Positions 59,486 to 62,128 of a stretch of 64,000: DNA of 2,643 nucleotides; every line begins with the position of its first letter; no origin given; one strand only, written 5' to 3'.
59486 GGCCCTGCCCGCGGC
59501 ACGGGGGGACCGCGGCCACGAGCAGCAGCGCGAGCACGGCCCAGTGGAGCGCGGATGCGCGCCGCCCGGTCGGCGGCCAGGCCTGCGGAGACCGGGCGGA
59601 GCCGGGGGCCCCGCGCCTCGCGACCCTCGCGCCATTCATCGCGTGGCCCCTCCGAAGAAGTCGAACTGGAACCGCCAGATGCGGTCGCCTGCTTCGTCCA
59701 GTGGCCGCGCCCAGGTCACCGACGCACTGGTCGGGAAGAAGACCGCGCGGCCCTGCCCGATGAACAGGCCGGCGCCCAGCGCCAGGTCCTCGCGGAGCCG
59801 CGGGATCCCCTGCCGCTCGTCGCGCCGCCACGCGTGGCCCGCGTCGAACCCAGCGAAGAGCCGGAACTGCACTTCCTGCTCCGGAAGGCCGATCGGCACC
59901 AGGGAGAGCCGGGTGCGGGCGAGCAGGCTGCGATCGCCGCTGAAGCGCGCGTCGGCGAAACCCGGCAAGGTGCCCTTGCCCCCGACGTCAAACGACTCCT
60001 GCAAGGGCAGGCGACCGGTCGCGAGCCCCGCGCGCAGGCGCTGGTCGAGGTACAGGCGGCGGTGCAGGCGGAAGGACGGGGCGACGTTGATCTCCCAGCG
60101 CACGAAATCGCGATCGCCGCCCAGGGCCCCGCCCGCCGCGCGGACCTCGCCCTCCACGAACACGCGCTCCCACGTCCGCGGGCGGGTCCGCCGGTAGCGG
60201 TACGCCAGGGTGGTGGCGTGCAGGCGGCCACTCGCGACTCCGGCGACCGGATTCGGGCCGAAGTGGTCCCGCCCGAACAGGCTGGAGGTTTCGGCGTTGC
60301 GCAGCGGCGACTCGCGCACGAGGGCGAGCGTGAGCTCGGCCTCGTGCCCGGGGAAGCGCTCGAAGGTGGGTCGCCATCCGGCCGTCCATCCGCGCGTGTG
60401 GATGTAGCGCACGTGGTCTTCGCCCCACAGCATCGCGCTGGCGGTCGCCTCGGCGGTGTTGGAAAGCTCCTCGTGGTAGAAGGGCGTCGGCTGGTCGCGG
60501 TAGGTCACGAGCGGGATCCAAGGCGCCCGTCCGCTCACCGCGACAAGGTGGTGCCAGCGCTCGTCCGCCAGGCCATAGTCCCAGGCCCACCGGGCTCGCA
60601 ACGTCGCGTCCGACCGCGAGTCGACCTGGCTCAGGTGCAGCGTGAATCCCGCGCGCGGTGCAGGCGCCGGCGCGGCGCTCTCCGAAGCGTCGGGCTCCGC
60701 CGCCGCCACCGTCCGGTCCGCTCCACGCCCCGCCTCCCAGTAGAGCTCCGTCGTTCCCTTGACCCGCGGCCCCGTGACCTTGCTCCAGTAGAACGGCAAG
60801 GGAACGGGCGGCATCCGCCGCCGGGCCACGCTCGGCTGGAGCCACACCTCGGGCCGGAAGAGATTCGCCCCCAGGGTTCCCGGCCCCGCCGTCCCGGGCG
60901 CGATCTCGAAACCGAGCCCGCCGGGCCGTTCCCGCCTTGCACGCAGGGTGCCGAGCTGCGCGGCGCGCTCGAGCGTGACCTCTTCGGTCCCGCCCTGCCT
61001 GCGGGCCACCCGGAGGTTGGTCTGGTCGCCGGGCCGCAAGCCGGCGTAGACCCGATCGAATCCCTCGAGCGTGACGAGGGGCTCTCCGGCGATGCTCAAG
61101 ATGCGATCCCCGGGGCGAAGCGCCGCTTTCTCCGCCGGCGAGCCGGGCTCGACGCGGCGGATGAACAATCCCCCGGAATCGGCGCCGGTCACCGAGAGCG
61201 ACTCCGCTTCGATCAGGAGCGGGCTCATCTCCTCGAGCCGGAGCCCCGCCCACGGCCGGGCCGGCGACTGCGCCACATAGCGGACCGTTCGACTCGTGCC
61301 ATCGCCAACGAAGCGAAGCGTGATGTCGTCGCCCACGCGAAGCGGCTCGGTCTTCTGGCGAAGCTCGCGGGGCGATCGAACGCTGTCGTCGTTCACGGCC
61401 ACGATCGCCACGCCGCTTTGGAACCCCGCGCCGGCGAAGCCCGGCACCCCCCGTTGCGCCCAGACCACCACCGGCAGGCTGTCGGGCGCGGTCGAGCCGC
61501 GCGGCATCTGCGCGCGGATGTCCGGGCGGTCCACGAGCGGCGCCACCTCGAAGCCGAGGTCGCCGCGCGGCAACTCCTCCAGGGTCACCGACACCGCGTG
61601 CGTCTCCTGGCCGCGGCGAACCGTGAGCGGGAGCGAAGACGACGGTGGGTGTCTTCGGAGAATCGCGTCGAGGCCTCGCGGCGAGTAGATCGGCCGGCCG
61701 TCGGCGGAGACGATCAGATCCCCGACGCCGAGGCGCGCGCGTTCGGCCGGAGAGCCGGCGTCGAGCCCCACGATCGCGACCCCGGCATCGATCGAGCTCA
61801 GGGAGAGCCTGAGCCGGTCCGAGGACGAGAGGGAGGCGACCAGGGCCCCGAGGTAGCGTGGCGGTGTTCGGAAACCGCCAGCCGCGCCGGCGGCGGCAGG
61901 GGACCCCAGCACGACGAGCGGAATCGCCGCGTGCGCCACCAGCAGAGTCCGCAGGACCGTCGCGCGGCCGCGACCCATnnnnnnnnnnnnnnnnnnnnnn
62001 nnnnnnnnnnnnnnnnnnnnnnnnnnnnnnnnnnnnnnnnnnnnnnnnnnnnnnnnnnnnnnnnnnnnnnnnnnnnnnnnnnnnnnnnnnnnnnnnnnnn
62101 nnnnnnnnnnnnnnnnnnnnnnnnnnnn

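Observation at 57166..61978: Envelope operon: PDZ-decorated Omp85-like barrel, DUF4390-like protein and HAMP-PP2C phosphatase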

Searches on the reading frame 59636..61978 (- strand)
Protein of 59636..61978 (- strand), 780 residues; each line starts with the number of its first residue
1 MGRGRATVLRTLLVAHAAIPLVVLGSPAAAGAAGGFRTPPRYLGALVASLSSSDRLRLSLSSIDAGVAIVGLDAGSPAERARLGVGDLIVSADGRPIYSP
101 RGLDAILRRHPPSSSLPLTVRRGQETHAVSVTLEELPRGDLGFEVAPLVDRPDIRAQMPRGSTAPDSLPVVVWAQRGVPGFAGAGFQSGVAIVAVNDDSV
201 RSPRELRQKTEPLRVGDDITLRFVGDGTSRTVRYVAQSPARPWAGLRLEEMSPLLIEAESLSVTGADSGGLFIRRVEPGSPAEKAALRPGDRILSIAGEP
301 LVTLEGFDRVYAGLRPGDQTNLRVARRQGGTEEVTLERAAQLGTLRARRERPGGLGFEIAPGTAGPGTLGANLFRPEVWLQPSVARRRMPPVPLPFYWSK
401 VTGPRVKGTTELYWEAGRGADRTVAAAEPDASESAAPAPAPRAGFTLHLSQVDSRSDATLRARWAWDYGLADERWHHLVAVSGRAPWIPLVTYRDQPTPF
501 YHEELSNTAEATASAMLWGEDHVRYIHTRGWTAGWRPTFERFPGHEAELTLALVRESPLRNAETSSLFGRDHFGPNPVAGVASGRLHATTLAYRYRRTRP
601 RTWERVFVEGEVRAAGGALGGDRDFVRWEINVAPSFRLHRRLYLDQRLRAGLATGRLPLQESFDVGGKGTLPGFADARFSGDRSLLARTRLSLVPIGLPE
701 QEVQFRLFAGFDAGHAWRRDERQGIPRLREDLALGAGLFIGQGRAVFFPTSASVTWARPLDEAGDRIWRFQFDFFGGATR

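Call 3: search_protein_families(library=pfam, proteins=[window:59636-61978:-], max_evalue=1)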
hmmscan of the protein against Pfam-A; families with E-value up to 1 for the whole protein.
window:59636-61978:- (780 aa): 6 families
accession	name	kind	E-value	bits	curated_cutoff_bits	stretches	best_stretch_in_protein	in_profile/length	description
PF13180.12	PDZ_2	-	9e-27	93.6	27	3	268-333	12-75/80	PDZ domain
PF17820.7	PDZ_6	-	5.1e-20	71.4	27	2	272-326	1-54/54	PDZ domain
PF00595.29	PDZ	-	5.1e-18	65.7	23.2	2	264-304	17-60/81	PDZ domain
PF03865.19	ShlB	-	2.2e-08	34.4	22.7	1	626-724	202-299/311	Haemolysin secretion/activation protein ShlB/FhaC/HecB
PF01103.29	Omp85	-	3.6e-06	27.2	24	1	607-773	137-320/325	Omp85 superfamily domain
PF14685.13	PDZ_Tricorn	-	0.00018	21.9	25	1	287-335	40-87/88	Tricorn protease PDZ domain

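Call 4: search_protein_families(library=ncbifam, proteins=[window:59636-61978:-], max_evalue=1)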
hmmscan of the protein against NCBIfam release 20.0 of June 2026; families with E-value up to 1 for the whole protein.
window:59636-61978:- (780 aa): 23 families
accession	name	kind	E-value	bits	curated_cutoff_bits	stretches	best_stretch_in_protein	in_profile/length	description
TIGR02037.1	degP_htrA_DO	subfamily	4.4e-24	85.2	416.2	3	241-337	235-326/434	Do family serine endopeptidase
NF041521.1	HhoA_HhoB_HtrA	equivalog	3.7e-17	62.6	450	3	52-137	251-335/335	HhoA/HhoB/HtrA family serine endopeptidase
NF040960.1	MamE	equivalog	2.6e-15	56.1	800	2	29-130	433-532/659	magnetosome formation protease MamE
NF041199.1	trx7_PDZ_seleno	equivalog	2.5e-13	49.7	300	2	272-337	206-271/390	Trx7/PDZ domain-containing (seleno)protein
TIGR02038.1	protease_degS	equivalog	2.7e-12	46.5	422.95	2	52-137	266-350/351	outer membrane-stress sensor serine endopeptidase DegS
NF047968.1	SerProtHtrA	equivalog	2.8e-12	46.7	470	2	268-328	288-348/357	serine protease HtrA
NF008147.1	PRK10898.1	equivalog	2.3e-11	43.4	408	2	268-328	278-338/352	outer membrane-stress sensor serine endopeptidase DegS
NF007526.1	PRK10139.1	equivalog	6.6e-11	41.6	756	3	245-365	271-387/456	serine endoprotease DegQ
TIGR00225.1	prc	subfamily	5.4e-10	38.8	218.6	2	269-336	62-129/335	C-terminal processing peptidase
NF008189.1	PRK10942.1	equivalog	1.1e-09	37.4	720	3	182-305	327-448/477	serine endoprotease DegP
TIGR00054.1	TIGR00054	equivalog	6.8e-09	35.1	147.55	2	271-329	204-260/421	RIP metalloprotease RseP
NF008046.0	PRK10779.1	equivalog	2e-06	27.1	477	2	273-340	226-291/450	sigma E protease regulator RseP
NF045589.1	Cterm_S41_CtpB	exception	7.3e-06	24.9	633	1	278-340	139-202/416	carboxyl-terminal processing protease CtpB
NF052377.1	lmo1851_S41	exception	7.4e-06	24.9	725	2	65-133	118-187/468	lmo1851 family serine protease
TIGR02860.1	spore_IV_B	equivalog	5.5e-05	22.3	305.25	1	76-127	124-174/402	SpoIVB peptidase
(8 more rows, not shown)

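Call 7: find_homologous_proteins(query=window:59636-61978:-, max_evalue=0.00001)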
Query window:59636-61978:- (780 aa): 34 proteins with E <= 0.00001 among 8000 candidates.
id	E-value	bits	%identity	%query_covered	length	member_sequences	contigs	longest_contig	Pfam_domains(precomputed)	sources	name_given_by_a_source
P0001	0.0e+0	1721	99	100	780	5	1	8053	PF17820.8,PF00595.30,PF13180.13,PF03865.20,PF01103.30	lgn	-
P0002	1.7e-271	921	58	100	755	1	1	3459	PF17820.8,PF00595.30,PF13180.13,PF03865.20,PF01103.30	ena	-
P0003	5.9e-199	681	47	95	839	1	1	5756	PF17820.8,PF00595.30,PF13180.13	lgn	-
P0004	1.7e-197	676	47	96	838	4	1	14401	PF17820.8,PF00595.30,PF13180.13,PF03865.20,PF01103.30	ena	-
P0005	4.5e-151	523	40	94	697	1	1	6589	PF17820.8,PF00595.30,PF13180.13,PF01103.30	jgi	jgi:S1-C subfamily serine protease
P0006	1.4e-150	521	39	99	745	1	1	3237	PF17820.8,PF00595.30,PF13180.13,PF03865.20,PF01103.30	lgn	-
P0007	7.2e-146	506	39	99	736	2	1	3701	PF17820.8,PF00595.30,PF13180.13,PF01103.30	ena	-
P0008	1.1e-145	505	38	99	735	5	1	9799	PF17820.8,PF00595.30,PF13180.13,PF03865.20,PF01103.30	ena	-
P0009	2.0e-106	375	34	98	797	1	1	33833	PF17820.8,PF00595.30,PF13180.13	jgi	jgi:hypothetical protein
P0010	4.9e-14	70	42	11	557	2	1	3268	PF14685.15,PF17820.8,PF00595.30,PF13180.13,PF02163.29,PF21558.4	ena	-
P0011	3.4e-10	57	35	20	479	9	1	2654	PF14685.15,PF13365.13,PF17820.8,PF00595.30,PF13180.13,PF00089.33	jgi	jgi:serine protease Do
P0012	4.5e-10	56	34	11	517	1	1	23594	PF04495.21,PF14685.15,PF13365.13,PF17820.8,PF00595.30,PF13180.13,PF00089.33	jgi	jgi:serine protease Do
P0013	9.6e-9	52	40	9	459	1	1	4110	PF04495.21,PF14685.15,PF17820.8,PF00595.30,PF13180.13,PF02163.29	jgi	jgi:regulator of sigma E protease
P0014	1.1e-8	52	44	8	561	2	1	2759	PF14685.15,PF17820.8,PF00595.30,PF13180.13,PF02163.29,PF21558.4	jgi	jgi:regulator of sigma E protease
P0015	6.2e-8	49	31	11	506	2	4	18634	PF13365.13,PF17820.8,PF00595.30,PF13180.13,PF00089.33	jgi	jgi:serine protease Do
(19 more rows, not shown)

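Call 8: find_encoding_contigs(protein=P0009, flank=10000, max_places=3)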
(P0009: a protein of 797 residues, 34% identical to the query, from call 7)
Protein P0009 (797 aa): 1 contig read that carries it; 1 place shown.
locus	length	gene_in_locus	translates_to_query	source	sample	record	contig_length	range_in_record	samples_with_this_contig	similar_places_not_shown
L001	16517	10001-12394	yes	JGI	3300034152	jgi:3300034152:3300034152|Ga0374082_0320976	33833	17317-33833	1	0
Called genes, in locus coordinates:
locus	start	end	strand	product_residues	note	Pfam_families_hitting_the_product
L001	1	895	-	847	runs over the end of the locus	PF00069:Pkinase, PF03109:ABC1 (faint), PF07714:PK_Tyr_Ser-Thr, PF01636:APH (weak), PF24885:TPR_NPHP3 (weak), PF13424:TPR_12, PF13374:TPR_10 (weak)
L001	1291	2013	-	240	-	PF07638:Sigma70_ECF, PF08281:Sigma70_r4_2 (weak)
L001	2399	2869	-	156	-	PF07638:Sigma70_ECF, PF08281:Sigma70_r4_2 (weak), PF04545:Sigma70_r4 (weak)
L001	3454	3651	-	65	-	PF07927:HicA_toxin (faint)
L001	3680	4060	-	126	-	-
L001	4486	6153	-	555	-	PF16371:MetallophosN, PF00149:Metallophos (faint), PF16370:MetallophosC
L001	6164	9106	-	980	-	PF00069:Pkinase, PF07714:PK_Tyr_Ser-Thr, PF13174:TPR_6 (faint), PF13176:TPR_7 (faint), PF13432:TPR_16, PF14559:TPR_19 (weak), PF13371:TPR_9 (weak), PF13414:TPR_11 (weak), +13 more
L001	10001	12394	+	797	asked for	PF00595:PDZ (faint), PF13180:PDZ_2, PF17820:PDZ_6 (weak), PF13180:PDZ_2 (weak), PF17820:PDZ_6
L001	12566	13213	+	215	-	-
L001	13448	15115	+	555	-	PF00672:HAMP, PF07228:SpoIIE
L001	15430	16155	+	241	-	-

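Call 9: find_encoding_contigs(protein=P0004, flank=10000, max_places=3)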
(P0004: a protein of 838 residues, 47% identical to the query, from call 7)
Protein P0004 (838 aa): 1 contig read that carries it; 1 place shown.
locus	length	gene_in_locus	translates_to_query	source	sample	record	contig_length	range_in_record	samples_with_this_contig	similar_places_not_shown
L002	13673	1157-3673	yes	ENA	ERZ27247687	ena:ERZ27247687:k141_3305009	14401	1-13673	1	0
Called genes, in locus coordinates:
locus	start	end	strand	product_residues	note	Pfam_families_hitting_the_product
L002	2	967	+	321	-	?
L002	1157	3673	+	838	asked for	PF00595:PDZ (weak), PF13180:PDZ_2, PF17820:PDZ_6, PF00595:PDZ (weak), PF17820:PDZ_6 (weak), PF01103:Omp85 (weak), PF03865:ShlB (weak)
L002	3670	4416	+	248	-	PF14334:DUF4390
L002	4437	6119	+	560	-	PF00672:HAMP, PF07228:SpoIIE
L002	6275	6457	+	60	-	-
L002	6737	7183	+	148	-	PF00011:HSP20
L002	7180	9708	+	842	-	PF02190:LON_substr_bdg, PF00004:AAA, PF07728:AAA_5 (weak), PF22667:Lon_lid, PF05362:Lon_C, PF13541:ChlI (weak)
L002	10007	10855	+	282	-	PF06121:DUF959 (faint)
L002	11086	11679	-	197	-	PF00578:AhpC-TSA, PF08534:Redoxin (weak)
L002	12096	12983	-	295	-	-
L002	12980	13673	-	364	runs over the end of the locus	PF01408:GFO_IDH_MocA, PF22725:GFO_IDH_MocA_C3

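Call 10: find_encoding_contigs(protein=P0008, flank=10000, max_places=3)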
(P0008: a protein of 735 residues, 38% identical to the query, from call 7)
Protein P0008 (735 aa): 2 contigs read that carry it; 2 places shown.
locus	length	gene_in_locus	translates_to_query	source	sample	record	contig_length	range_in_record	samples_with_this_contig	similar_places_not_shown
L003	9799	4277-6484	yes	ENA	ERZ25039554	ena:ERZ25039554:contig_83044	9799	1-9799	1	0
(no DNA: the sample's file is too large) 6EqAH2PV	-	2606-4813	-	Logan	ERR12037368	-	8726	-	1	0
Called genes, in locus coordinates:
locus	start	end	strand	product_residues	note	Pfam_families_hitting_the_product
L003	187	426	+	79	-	PF14870:PSII_BNR (faint)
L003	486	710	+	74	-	-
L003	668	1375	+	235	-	PF26549:Tricorn_N (faint), PF07676:PD40 (faint), PF26550:Tricorn_2nd (faint)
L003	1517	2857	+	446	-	-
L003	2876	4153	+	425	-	PF01809:YidD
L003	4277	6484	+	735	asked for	PF00595:PDZ (faint), PF13180:PDZ_2 (weak), PF17820:PDZ_6 (weak), PF01103:Omp85, PF03865:ShlB (weak)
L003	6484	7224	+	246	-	PF14334:DUF4390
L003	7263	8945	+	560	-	PF00672:HAMP, PF07228:SpoIIE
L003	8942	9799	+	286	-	?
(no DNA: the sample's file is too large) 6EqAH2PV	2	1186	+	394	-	?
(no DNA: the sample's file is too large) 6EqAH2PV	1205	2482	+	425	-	PF01809:YidD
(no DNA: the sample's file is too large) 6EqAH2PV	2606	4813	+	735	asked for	PF00595:PDZ (faint), PF13180:PDZ_2 (weak), PF17820:PDZ_6 (weak), PF01103:Omp85, PF03865:ShlB (weak)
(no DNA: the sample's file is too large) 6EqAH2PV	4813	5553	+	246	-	PF14334:DUF4390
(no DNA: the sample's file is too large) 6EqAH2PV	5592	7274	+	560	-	PF00672:HAMP, PF07228:SpoIIE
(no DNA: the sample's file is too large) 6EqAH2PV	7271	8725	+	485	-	?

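Call 14: find_related_loci(query=A1, collection=genome_contigs, flank=10000)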
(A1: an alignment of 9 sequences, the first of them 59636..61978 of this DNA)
Query A1 (780 aa) in genome_contigs; peptide patterns used: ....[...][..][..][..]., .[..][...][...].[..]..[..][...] (x = any residue, [..] = any of these).
79 stretches matched a pattern; 3 encode a relative of the query (tblastn E <= 1e-3); 3 distinct loci.
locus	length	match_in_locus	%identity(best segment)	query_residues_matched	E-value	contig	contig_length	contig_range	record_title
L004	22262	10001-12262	36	12-780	2e-129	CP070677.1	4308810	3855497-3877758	MAG: Candidatus Latescibacterota bacterium isolate bin70 chromosome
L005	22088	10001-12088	39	41-780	6e-153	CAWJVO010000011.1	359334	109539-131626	MAG: uncultured bacterium isolate MFD04716.bin.3.15 genome assembly, contig: contig_46707, whole genome shotgun sequence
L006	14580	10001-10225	32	59-326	5e-8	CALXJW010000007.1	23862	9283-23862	MAG: uncultured Clostridia bacterium isolate BRZ_FD__bin6 genome assembly, contig: BRZ_FD__NODE_2700_length_23862_cov_6.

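Call 27: predict_structure(alignment_id=A1)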
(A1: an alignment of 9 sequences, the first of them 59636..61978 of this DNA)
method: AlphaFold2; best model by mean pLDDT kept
length: 780 residues; sequences in the alignment: 9
mean_pLDDT: 57.3   pTM: 0.50
mean pLDDT of the five models: 57.3, 56.6, 54.9, 54.2, 44.2
residues with pLDDT >= 90: 14; 70-90: 278; 50-70: 193; < 50: 295
segments of 3 or more residues with pLDDT < 50: 1-38, 160-162, 241-268, 340-401, 413-459, 501-523, 560-582, 617-623, 655-682, 715-728, 742-749, 762-765, 774-780
pLDDT, mean of each block of 10 residues (from residue 1): 26 26 23 32 78 72 84 73 85 86 77 85 87 78 78 63 66 68 75 85 84 74 80 68 35 44 45 58 69 77 64 64 77 70 24 22 25 23 24 38 57 37 23 27 23 36 68 73 65 74 36 41 62 74 76 71 37 37 62 78 71 55 57 76 75 48 24 27 62 68 72 47 42 71 40 66 55 42
secondary structure, 60 per line:
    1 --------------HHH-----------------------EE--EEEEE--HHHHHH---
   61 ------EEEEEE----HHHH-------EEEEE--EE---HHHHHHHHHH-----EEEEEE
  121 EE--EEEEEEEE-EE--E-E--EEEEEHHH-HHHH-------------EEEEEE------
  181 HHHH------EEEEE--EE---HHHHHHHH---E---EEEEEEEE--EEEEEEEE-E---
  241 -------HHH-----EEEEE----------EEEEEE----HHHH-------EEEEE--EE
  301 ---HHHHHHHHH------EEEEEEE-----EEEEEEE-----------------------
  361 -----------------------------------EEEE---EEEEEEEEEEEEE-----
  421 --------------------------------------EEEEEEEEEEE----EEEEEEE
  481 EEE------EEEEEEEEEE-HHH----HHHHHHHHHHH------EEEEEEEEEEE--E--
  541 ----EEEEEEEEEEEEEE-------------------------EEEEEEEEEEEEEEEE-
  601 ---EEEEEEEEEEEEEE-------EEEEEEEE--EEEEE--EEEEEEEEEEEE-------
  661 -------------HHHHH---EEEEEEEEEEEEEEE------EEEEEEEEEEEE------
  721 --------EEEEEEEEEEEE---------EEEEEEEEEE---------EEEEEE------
elements in order (helices of 4 or more, strands of 3 or more residues): E45-49 H52-57 E67-72 H77-80 E88-92 H100-109 E115-122 E125-132 E143-147 H152-155 E169-174 H181-184 E191-195 H203-210 E218-225 E228-235 E256-260 E271-276 H281-284 E292-296 H304-312 E319-325 E331-337 E396-399 E403-415 E459-469 E474-483 E490-499 H508-518 E525-535 E545-558 E584-599 E604-617 E625-632 E635-639 E642-653 H674-678 E682-696 E703-714 E729-740 E750-759 E769-774

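Call 29: search_solved_structures(query=A1, max_evalue=1, show_alignments=0)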
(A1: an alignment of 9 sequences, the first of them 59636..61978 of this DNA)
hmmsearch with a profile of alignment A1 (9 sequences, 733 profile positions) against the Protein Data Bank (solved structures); distinct sequences matched with E-value up to 1: 389 (the best 60 are shown).
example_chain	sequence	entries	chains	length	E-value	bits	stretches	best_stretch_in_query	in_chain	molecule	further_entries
22kg_A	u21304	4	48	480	2.2e-17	65.8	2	32-135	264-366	Probable periplasmic serine endoprotease DegP-like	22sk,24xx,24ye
7xs0_A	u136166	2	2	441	3.1e-17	65.3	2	36-133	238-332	Periplasmic serine endoprotease DegP-like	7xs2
5y2d_A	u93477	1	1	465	3.7e-17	65.1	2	36-133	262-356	Periplasmic serine endoprotease DegP-like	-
3otp_A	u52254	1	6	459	1.9e-15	59.4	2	59-133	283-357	Protease do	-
6jjk_A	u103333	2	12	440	2e-15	59.3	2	59-132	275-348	Periplasmic serine endoprotease DegP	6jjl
3mh4_A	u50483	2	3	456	2e-15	59.3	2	59-133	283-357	Protease do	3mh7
3mh5_A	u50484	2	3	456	2e-15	59.3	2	59-133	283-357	Protease do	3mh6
1ky9_A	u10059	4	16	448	2.1e-15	59.2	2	59-132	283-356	PROTEASE DO | Periplasmic serine endoprotease DegP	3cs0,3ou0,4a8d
2zle_A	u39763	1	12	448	2.1e-15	59.2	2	59-132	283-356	Protease do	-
6jjo_A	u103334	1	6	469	2.4e-15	59.1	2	59-133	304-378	Periplasmic serine endoprotease DegP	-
4a8a_A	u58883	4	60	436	3.2e-14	55.3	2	59-130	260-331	PERIPLASMIC PH-DEPENDENT SERINE ENDOPROTEASE DEGQ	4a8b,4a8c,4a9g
8kic_D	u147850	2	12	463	4.1e-14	55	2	59-130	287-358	peptidase Do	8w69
3wkl_A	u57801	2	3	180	1.5e-13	53.1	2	66-136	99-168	Putative Zinc Metalloprotease AQ_1964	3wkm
6z05_A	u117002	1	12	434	5.4e-13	51.3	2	59-130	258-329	DegQ family serine endoprotease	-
10br_A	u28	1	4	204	6.5e-13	51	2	54-135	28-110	Periplasmic serine protease DO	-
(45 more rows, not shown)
